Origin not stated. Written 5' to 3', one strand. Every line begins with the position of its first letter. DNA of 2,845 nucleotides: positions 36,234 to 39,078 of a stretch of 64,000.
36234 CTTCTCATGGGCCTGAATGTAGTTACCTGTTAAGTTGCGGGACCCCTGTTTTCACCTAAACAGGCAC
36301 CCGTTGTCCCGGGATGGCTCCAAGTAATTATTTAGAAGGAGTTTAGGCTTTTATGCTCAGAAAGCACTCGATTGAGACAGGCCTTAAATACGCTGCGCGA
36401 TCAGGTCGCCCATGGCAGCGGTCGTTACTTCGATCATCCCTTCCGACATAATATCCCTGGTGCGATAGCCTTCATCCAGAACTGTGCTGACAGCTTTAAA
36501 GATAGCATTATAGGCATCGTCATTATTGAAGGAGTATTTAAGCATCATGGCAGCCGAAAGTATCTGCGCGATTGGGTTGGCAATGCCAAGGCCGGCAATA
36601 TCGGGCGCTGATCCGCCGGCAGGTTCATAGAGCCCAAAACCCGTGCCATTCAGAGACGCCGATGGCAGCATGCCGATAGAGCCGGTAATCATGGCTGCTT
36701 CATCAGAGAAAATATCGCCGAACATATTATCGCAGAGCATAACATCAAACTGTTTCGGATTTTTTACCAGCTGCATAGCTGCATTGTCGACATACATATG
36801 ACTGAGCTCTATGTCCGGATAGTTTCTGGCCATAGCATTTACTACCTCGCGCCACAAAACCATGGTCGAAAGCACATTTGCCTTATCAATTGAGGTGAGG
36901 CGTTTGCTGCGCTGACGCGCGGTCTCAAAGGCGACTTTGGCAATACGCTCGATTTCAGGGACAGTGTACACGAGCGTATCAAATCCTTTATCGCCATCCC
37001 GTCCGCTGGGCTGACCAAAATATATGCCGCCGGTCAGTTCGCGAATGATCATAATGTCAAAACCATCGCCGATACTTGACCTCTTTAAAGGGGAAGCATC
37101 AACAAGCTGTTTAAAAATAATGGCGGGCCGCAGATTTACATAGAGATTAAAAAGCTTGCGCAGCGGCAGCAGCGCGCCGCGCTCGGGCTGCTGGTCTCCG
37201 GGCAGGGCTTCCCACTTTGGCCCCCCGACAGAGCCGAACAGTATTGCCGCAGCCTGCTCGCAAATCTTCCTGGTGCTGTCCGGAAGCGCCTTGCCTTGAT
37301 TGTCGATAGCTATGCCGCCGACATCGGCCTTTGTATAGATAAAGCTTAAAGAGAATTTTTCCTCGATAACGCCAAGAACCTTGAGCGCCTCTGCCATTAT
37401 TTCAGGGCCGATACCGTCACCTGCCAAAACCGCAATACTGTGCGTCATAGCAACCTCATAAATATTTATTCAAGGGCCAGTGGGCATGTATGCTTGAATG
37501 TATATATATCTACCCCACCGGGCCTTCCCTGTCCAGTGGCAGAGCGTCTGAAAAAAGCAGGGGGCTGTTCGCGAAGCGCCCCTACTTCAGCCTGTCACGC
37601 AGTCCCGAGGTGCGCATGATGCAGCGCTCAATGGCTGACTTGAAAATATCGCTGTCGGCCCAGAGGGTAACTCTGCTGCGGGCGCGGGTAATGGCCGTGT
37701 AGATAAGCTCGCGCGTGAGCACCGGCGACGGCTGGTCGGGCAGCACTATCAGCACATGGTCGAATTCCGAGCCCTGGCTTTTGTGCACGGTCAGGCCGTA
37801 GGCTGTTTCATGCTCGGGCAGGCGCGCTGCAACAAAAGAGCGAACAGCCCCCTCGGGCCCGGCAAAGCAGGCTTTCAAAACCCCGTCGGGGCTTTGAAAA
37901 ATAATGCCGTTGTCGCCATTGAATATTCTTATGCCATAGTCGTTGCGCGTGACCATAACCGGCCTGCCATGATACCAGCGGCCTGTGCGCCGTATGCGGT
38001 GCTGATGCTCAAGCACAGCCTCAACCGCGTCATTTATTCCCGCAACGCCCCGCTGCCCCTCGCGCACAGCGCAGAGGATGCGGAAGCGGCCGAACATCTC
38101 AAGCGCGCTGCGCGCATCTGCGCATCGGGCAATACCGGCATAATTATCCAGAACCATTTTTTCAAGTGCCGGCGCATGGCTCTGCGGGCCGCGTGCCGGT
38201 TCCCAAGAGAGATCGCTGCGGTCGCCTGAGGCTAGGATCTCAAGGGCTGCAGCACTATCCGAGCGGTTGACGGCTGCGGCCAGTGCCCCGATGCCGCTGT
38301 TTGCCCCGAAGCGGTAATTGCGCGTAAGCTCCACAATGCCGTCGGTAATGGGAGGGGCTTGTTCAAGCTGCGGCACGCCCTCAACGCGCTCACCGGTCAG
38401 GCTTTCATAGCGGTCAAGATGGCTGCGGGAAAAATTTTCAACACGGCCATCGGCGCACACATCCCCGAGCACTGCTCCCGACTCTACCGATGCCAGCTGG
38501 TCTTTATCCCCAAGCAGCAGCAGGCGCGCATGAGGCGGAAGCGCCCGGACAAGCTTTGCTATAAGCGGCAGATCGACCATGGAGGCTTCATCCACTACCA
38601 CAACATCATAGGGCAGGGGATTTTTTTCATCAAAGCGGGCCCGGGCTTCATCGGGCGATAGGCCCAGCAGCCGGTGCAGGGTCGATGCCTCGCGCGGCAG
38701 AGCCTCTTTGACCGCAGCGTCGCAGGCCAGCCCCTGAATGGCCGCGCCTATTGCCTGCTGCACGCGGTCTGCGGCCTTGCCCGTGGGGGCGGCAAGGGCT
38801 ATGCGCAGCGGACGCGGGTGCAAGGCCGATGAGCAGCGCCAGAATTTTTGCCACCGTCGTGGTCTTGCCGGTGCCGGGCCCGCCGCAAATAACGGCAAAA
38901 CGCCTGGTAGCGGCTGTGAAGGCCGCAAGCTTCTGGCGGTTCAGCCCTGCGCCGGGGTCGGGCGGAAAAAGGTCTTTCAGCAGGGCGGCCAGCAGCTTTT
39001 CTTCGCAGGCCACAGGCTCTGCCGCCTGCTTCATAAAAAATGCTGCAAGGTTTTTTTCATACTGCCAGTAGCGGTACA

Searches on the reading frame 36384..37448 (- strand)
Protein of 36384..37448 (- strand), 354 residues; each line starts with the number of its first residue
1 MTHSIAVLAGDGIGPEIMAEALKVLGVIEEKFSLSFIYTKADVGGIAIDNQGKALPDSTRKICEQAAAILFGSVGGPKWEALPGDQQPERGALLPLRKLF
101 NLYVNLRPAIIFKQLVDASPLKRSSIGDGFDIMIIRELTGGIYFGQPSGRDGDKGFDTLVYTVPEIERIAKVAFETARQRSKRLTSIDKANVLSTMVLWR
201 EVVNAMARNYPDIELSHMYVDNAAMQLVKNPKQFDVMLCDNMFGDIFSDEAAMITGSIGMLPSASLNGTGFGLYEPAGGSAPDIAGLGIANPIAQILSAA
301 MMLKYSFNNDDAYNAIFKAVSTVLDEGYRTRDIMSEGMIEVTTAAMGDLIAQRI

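Call 65: search_protein_families(library=pfam, proteins=[window:36384-37448:-], max_evalue=0.00001)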
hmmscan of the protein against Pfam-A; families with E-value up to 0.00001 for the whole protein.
window:36384-37448:- (354 aa): 1 family
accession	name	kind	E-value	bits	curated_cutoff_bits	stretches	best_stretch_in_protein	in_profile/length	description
PF00180.25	Iso_dh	-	1.3e-135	452.6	27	1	5-350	2-348/348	Isocitrate/isopropylmalate dehydrogenase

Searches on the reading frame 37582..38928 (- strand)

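Call 65: search_protein_families(library=pfam, proteins=[window:37582-38928:-], max_evalue=0.00001)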
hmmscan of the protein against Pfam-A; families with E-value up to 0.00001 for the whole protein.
window:37582-38928:- (448 aa): 5 families
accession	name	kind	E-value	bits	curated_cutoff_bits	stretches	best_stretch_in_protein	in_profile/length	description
PF13245.12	AAA_19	-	5.3e-24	85.3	25.1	1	39-148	41-132/134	AAA domain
PF13604.12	AAA_30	-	3.2e-19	69.9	27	1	42-161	48-144/191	AAA domain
PF13538.12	UvrD_C_2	-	7.5e-15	55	27.4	1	376-422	2-51/52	UvrD-like helicase C-terminal domain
PF01443.25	Viral_helicase1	-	3.4e-09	37.3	21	1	361-422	163-226/228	Viral superfamily 1 RNA helicase core domain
PF18335.7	SH3_13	-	2.8e-08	33.9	41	1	299-345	2-53/65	ATP-dependent RecD-like DNA helicase SH3 domain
